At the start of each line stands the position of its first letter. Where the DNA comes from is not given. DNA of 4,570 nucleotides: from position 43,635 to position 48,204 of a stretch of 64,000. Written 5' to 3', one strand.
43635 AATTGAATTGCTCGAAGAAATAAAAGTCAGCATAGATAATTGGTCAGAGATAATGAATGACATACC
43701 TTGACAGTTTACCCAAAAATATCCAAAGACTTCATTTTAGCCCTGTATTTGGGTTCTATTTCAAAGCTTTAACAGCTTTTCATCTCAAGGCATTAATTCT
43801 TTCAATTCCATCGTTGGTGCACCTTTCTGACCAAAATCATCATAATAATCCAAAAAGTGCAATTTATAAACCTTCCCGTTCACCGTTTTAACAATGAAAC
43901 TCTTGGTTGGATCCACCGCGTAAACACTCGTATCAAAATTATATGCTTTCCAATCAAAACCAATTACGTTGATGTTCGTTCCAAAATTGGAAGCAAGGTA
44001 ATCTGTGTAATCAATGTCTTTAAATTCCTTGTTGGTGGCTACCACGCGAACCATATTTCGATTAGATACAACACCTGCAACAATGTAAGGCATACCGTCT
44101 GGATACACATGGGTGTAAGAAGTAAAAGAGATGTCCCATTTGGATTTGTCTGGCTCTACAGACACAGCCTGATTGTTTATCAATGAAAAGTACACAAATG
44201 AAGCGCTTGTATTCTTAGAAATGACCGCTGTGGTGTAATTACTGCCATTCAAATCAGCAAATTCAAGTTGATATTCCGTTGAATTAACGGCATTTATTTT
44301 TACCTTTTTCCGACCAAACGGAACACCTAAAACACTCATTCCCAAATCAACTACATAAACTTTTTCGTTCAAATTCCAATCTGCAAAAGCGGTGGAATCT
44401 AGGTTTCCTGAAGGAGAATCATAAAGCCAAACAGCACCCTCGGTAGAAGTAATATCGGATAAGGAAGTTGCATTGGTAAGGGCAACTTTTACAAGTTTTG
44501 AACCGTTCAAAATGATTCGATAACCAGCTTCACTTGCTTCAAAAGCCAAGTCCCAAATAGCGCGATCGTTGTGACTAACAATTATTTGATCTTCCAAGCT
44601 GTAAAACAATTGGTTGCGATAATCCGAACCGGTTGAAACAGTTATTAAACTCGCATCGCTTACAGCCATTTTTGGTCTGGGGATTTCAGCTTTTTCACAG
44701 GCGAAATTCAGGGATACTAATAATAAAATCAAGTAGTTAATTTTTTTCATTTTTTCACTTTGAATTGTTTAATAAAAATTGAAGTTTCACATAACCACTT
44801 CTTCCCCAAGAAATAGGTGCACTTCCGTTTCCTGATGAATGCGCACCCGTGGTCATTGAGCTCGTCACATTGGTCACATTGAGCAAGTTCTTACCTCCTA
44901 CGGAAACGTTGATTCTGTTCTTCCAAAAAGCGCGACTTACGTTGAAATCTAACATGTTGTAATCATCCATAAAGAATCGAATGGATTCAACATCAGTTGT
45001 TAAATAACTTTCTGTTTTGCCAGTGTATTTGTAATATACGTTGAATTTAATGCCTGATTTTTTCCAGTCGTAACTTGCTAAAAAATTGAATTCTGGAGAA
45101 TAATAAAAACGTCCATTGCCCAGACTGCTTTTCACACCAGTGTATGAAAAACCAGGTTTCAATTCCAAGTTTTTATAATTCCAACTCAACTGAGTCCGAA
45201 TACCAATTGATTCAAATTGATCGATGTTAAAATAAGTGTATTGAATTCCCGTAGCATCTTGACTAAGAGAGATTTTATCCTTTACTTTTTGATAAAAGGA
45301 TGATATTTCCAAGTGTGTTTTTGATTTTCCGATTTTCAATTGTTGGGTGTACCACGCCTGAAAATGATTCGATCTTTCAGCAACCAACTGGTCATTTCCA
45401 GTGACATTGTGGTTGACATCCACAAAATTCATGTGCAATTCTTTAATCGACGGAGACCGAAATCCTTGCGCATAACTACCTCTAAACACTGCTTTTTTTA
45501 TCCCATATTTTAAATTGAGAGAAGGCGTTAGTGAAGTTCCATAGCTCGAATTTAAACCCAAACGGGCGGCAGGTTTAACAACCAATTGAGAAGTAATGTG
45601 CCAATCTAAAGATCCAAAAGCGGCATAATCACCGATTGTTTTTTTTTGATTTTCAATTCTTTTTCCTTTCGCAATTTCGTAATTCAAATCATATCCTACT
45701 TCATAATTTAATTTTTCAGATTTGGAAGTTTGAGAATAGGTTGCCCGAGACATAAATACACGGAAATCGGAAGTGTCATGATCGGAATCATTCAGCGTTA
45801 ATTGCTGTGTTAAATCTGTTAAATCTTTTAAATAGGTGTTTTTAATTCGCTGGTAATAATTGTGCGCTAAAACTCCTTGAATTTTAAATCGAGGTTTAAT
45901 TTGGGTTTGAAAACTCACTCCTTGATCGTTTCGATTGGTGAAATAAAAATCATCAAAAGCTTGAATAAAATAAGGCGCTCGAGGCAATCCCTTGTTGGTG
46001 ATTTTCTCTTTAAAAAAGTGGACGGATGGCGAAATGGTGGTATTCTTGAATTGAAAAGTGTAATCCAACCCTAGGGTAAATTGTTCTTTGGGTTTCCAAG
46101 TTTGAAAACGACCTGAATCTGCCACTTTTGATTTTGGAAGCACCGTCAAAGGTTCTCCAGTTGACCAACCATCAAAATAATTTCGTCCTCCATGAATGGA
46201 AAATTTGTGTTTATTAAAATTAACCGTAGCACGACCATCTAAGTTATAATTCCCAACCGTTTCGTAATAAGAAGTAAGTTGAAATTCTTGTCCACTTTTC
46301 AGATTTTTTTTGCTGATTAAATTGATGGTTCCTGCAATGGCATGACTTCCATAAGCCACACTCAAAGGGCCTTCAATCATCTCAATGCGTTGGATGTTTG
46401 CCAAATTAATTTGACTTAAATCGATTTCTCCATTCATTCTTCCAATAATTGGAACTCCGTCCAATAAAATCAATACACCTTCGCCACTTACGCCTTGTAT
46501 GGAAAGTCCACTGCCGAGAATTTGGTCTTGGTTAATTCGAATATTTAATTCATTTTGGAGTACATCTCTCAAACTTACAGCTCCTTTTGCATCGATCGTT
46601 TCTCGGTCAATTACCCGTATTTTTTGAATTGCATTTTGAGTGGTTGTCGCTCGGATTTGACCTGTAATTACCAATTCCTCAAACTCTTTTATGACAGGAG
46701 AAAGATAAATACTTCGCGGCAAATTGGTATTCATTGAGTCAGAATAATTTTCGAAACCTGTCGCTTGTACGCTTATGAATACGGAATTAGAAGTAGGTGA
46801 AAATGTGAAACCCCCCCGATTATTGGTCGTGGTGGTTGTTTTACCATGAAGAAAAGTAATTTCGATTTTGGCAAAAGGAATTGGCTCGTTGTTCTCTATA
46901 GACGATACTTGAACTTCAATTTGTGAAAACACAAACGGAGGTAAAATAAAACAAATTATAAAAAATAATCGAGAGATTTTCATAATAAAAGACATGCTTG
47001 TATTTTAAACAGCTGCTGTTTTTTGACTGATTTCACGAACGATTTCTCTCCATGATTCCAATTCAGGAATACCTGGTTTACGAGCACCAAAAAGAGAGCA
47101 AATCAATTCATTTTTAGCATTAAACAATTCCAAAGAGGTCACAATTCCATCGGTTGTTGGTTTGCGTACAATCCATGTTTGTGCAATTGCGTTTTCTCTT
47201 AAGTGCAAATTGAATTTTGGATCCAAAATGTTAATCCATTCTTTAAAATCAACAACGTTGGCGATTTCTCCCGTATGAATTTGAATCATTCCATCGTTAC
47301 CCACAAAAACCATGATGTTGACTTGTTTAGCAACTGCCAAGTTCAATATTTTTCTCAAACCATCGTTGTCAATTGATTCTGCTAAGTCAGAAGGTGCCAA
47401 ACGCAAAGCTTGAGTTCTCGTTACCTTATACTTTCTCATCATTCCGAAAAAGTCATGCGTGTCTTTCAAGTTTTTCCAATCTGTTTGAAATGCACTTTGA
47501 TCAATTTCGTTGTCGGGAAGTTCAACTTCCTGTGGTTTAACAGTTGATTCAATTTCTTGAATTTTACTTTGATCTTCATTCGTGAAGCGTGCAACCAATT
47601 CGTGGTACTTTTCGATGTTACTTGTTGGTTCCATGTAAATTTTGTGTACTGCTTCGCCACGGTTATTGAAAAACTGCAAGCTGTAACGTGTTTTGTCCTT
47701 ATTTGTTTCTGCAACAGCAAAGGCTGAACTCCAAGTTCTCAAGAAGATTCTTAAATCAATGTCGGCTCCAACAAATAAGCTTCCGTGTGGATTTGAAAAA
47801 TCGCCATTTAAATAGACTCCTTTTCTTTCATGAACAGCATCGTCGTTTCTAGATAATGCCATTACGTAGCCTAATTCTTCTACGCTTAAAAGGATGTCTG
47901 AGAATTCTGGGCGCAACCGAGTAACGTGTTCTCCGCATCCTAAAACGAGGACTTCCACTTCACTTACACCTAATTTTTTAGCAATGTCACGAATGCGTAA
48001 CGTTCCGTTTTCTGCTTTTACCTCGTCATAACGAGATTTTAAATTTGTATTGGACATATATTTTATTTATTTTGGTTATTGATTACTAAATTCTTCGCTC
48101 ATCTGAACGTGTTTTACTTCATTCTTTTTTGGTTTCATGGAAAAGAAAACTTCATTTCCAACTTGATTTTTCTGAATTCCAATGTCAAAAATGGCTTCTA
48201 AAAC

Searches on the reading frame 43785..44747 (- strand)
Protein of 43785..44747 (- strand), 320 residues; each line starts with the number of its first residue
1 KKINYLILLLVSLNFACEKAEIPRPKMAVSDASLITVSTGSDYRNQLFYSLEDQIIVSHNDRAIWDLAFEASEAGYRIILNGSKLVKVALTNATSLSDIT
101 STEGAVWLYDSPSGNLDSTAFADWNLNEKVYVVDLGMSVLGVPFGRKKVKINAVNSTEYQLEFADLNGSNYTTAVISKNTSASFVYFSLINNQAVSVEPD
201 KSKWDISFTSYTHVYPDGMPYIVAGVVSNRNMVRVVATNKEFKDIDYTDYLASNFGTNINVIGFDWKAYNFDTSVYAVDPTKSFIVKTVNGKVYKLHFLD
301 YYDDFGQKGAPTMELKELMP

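Call 14: search_protein_families(library=pfam, proteins=[window:43785-44747:-], max_evalue=0.01)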
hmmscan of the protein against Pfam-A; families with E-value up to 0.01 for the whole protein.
window:43785-44747:- (320 aa): 1 family
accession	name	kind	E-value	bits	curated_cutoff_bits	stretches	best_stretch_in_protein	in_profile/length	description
PF14064.11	HmuY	-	1.6e-19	71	27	2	183-314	4-156/157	HmuY protein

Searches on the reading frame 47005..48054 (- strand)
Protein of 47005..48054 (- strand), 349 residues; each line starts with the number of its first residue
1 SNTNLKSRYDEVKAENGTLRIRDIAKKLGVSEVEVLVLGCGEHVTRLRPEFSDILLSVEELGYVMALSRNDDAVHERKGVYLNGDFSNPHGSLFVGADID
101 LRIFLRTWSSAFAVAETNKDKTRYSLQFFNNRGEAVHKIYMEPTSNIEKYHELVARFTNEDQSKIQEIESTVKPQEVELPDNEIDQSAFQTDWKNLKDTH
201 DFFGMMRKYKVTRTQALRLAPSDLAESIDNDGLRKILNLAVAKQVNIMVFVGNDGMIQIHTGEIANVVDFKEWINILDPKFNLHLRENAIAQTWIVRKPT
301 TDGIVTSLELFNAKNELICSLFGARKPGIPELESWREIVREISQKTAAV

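Call 14: search_protein_families(library=pfam, proteins=[window:47005-48054:-], max_evalue=0.01)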
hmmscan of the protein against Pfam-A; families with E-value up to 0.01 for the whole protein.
window:47005-48054:- (349 aa): 2 families
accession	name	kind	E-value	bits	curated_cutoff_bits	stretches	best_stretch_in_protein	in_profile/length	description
PF05171.18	HemS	-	8e-74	246.1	24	2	210-341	1-127/128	Haemin-degrading HemS.ChuX domain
PF06228.19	ChuX_HutX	-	2.7e-57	192.8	25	2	25-153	1-134/134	Haem utilisation ChuX/HutX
